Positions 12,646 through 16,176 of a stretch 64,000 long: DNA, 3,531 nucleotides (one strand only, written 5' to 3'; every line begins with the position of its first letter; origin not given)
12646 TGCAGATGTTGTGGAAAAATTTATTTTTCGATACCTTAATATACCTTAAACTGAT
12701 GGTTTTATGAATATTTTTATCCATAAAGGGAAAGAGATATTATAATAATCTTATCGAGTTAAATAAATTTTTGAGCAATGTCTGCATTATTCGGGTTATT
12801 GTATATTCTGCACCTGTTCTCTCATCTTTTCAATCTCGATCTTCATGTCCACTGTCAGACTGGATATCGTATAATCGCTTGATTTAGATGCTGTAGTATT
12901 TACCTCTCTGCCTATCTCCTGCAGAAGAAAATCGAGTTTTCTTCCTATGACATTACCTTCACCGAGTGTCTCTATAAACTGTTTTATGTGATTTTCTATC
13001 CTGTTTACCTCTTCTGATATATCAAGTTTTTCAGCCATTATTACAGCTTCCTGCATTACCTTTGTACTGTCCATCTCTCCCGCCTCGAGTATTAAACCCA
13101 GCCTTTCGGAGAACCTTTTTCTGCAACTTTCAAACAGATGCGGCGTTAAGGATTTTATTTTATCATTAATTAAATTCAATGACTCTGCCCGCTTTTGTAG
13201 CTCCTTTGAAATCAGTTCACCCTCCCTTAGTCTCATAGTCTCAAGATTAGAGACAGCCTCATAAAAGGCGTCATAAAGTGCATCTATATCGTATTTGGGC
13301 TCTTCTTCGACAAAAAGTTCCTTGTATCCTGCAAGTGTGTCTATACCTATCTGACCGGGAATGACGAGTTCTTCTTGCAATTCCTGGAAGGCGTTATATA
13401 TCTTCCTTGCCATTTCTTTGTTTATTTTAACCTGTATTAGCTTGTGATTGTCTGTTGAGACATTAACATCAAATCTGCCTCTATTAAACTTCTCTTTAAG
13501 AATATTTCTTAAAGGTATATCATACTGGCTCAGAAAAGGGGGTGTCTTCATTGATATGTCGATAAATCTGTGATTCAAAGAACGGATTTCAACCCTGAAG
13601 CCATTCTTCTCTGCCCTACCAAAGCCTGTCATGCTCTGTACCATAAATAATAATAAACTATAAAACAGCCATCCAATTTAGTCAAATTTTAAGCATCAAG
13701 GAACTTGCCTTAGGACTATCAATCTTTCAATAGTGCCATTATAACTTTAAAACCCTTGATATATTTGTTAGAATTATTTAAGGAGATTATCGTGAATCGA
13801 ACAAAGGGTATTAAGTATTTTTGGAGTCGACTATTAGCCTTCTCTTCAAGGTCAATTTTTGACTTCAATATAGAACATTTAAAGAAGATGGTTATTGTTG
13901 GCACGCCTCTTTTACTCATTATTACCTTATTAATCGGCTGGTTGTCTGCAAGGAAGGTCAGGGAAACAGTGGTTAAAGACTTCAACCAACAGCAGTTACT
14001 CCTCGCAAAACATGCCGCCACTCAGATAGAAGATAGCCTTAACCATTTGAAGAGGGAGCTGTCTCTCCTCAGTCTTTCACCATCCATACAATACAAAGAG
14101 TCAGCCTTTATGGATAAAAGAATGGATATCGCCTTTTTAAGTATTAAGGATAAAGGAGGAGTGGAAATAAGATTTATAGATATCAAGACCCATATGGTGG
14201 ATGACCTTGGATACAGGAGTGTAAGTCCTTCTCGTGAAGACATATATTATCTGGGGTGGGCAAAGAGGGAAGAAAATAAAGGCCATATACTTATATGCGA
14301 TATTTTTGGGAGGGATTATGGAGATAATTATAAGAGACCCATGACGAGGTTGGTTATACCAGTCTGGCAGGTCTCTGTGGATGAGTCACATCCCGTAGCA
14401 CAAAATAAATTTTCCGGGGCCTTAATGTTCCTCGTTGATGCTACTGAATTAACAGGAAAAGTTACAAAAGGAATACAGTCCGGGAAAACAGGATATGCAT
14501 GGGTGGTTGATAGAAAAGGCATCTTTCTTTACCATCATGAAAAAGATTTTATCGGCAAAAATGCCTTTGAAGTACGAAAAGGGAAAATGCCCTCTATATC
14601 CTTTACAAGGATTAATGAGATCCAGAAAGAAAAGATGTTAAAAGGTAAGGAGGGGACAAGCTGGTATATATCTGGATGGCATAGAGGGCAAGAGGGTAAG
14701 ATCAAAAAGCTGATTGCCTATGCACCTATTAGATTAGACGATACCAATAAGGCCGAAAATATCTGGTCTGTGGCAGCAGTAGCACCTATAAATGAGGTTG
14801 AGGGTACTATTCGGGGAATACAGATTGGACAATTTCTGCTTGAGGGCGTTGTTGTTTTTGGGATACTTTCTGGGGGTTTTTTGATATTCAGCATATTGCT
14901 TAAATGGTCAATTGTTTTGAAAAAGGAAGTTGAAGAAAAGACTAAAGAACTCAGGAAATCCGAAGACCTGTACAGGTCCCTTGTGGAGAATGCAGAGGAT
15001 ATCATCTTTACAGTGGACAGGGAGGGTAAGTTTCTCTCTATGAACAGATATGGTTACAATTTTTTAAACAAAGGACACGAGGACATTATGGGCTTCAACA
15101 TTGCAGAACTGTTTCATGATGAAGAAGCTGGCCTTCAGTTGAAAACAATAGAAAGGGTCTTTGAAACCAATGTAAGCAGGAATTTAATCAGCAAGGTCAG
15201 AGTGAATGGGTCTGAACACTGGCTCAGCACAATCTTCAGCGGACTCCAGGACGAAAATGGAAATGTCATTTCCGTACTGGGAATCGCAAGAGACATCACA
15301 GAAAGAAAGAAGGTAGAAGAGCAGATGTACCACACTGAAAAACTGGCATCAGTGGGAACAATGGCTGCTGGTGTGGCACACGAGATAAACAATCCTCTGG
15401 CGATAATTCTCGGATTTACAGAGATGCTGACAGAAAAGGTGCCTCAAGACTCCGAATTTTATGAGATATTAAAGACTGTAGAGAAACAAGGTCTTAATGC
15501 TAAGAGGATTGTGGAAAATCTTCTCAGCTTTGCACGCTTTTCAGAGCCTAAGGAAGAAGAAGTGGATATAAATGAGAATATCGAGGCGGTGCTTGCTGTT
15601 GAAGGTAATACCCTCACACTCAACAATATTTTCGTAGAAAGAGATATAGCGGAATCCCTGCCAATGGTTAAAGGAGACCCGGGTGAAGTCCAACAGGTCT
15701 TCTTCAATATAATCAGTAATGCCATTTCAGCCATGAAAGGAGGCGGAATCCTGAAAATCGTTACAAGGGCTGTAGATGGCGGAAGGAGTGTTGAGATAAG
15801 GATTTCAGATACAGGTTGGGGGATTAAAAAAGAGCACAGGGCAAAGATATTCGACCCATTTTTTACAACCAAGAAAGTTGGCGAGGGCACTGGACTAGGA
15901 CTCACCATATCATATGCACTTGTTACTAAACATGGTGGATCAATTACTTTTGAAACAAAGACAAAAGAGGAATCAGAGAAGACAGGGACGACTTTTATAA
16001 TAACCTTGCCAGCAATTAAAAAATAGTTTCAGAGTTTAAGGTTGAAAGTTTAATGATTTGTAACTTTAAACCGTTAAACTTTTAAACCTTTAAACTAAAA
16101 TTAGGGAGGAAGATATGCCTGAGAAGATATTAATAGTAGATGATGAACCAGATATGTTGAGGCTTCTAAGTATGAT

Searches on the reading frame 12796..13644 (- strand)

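Call 58: search_protein_families(library=pfam, proteins=[window:12796-13644:-], max_evalue=0.00001)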
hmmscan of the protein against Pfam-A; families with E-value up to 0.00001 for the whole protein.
window:12796-13644:- (282 aa): 2 families
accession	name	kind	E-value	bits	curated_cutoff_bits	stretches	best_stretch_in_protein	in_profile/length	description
PF08340.16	YicC-like_C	-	8.1e-40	136.1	27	1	163-281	1-119/120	Endoribonuclease YicC-like, C-terminal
PF03755.18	YicC-like_N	-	7.4e-36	124.3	25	1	2-145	1-154/156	Endoribonuclease YicC-like, N-terminal region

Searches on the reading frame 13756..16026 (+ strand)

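Call 58: search_protein_families(library=pfam, proteins=[window:13756-16026:+], max_evalue=0.00001)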
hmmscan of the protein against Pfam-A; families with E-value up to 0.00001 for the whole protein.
window:13756-16026:+ (756 aa): 6 families
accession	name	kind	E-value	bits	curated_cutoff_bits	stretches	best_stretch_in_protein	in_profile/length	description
PF02518.31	HATPase_c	-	6.2e-24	85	26.4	1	640-753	1-109/111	Histidine kinase-, DNA gyrase B-, and HSP90-like ATPase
PF00512.31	HisKA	-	5.1e-15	55.7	26.9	1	534-595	3-63/66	His Kinase A (phospho-acceptor) domain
PF02743.24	dCache_1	-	7.1e-15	55.6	45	1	72-340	3-238/240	Cache domain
PF08448.16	PAS_4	-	4.4e-13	49.9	23.1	1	411-518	2-109/110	PAS fold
PF13426.13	PAS_9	-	5.8e-13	49.5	27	1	415-516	2-103/103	PAS domain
PF00989.32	PAS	-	8.6e-10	39.1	22.6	1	405-514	2-113/113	PAS fold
